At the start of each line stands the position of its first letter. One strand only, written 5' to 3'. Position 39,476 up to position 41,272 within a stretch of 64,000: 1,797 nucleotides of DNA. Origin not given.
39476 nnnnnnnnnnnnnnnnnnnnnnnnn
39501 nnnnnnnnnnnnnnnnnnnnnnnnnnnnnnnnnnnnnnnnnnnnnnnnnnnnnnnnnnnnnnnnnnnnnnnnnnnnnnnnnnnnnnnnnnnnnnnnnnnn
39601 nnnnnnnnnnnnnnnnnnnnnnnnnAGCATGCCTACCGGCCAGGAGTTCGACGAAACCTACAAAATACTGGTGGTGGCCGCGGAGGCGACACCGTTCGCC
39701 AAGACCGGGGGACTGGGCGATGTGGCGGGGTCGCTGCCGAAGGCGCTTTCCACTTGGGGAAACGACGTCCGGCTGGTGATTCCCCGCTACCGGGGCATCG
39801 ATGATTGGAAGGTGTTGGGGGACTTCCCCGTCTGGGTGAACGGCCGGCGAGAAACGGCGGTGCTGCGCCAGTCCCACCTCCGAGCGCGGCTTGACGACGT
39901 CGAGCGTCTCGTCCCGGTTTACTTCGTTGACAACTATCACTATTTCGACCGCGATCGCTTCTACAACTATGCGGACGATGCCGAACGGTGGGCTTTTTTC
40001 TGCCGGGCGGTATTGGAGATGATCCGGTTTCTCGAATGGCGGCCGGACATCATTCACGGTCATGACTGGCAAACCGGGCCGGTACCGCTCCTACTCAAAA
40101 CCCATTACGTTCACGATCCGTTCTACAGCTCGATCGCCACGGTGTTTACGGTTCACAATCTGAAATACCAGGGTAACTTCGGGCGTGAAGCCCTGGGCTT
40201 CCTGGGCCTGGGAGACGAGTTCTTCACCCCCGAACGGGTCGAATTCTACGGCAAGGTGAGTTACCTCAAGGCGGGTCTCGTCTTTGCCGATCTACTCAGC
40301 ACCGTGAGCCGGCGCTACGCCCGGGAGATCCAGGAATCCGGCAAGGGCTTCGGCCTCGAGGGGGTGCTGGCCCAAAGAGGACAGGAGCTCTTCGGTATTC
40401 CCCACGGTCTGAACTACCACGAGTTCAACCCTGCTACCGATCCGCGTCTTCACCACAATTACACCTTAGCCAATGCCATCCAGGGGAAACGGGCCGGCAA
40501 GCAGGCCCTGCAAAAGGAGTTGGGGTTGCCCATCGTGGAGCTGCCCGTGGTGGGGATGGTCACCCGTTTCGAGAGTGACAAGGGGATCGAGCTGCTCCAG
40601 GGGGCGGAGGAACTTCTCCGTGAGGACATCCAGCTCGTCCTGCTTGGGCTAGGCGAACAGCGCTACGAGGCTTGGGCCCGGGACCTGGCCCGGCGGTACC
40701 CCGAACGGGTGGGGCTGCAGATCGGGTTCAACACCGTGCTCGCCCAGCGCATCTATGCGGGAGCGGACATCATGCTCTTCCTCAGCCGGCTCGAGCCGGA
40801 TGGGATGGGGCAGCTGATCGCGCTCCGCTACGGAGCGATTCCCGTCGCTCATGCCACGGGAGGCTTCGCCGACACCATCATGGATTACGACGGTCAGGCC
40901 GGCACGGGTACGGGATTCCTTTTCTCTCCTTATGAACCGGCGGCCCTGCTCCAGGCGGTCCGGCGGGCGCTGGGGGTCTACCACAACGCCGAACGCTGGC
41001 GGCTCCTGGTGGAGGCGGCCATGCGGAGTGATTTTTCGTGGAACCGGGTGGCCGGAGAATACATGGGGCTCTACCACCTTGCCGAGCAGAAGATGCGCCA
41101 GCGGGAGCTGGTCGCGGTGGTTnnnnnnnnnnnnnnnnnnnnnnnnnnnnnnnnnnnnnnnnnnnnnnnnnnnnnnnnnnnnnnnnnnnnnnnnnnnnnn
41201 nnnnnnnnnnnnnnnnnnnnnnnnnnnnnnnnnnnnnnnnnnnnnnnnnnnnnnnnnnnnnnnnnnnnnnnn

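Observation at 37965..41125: Archaeal/eukaryotic-type ADP-dependent sugar kinase in a bacterium, adjacent to glycogen synthase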

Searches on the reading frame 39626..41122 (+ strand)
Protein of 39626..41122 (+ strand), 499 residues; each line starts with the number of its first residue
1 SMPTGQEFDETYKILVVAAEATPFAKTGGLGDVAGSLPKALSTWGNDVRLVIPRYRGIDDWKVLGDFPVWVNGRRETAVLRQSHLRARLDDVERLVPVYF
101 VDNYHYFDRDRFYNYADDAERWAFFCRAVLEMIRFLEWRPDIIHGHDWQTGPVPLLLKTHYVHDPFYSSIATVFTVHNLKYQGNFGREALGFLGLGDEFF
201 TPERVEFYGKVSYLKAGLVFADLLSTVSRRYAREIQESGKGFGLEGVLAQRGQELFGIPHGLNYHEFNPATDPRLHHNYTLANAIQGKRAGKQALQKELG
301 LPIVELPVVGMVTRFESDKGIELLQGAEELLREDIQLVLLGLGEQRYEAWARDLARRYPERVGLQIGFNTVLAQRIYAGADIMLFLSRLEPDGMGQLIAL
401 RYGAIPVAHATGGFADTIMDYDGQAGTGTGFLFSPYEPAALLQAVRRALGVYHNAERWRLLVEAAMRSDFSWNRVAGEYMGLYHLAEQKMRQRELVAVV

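Call 5: search_protein_families(library=pfam, proteins=[window:39626-41122:+], max_evalue=0.01)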
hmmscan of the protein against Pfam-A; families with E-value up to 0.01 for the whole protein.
window:39626-41122:+ (499 aa): 5 families
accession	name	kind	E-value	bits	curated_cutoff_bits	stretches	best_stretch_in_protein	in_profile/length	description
PF08323.17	Glyco_transf_5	-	6.9e-79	265.4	22.7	1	13-249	1-238/239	Starch synthase catalytic domain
PF00534.26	Glycos_transf_1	-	4.4e-14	52.8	26.4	1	306-450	15-157/172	Glycosyl transferases group 1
PF13692.12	Glyco_trans_1_4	-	9.9e-10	39.3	27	1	307-449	2-140/142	Glycosyl transferases group 1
PF13579.12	Glyco_trans_4_4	-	1.2e-06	29.4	29.7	1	28-239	1-146/158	Glycosyl transferase 4-like domain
PF13439.12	Glyco_transf_4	-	1.5e-05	25.5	28.5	1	105-237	41-150/170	Glycosyltransferase Family 4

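Call 6: search_protein_families(library=ncbifam, proteins=[window:39626-41122:+], max_evalue=0.01)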
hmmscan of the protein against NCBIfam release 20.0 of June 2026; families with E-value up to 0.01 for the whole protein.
window:39626-41122:+ (499 aa): 16 families
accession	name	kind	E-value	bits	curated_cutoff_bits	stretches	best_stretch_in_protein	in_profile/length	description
NF001898.0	PRK00654.1-1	equivalog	9.2e-151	502.7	603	1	13-484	2-473/477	glycogen synthase GlgA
TIGR02095.1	glgA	subfamily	3.6e-148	494.2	328.45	1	13-484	2-475/477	glycogen/starch synthase, ADP-glucose type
NF001903.0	PRK00654.2-2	equivalog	2.8e-133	445.1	616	1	13-489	2-481/482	glycogen synthase GlgA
NF001899.0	PRK00654.1-2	equivalog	1.7e-127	425.8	459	1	13-484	2-473/478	glycogen synthase GlgA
NF001900.0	PRK00654.1-3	equivalog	6.2e-111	371.2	509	1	13-488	2-456/481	glycogen synthase GlgA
NF010699.0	PRK14099.1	equivalog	3.3e-108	362.3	762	1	12-484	4-477/485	glycogen synthase GlgA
NF001905.0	PRK00654.2-4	subfamily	9.3e-103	344.4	560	1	13-488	2-488/489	glycogen synthase GlgA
NF001901.0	PRK00654.1-5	equivalog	7.5e-101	338.1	649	1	8-490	20-495/502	glycogen synthase GlgA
NF010698.0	PRK14098.1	equivalog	4e-99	332.5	754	1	11-484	5-484/489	starch synthase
NF001906.0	PRK00654.2-5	equivalog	6.1e-95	319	870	1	11-486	5-483/485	glycogen synthase GlgA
NF001902.0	PRK00654.2-1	equivalog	3.6e-80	269.9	845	1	14-486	3-489/492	glycogen synthase GlgA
NF001904.0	PRK00654.2-3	equivalog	9.3e-50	169.7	577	1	13-484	2-472/475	glycogen synthase GlgA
TIGR04063.1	stp3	hypoth_equivalog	2.9e-06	26.4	442.05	1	289-485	198-394/397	TIGR04063 family PEP-CTERM/XrtA system glycosyltransferase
TIGR03999.1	thiol_BshA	equivalog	1.1e-05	24.6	273.7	1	334-484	229-371/375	N-acetyl-alpha-D-glucosaminyl L-malate synthase BshA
TIGR03449.1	mycothiol_MshA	equivalog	0.00041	19.4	462.5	0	294-486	209-403/406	D-inositol-3-phosphate glycosyltransferase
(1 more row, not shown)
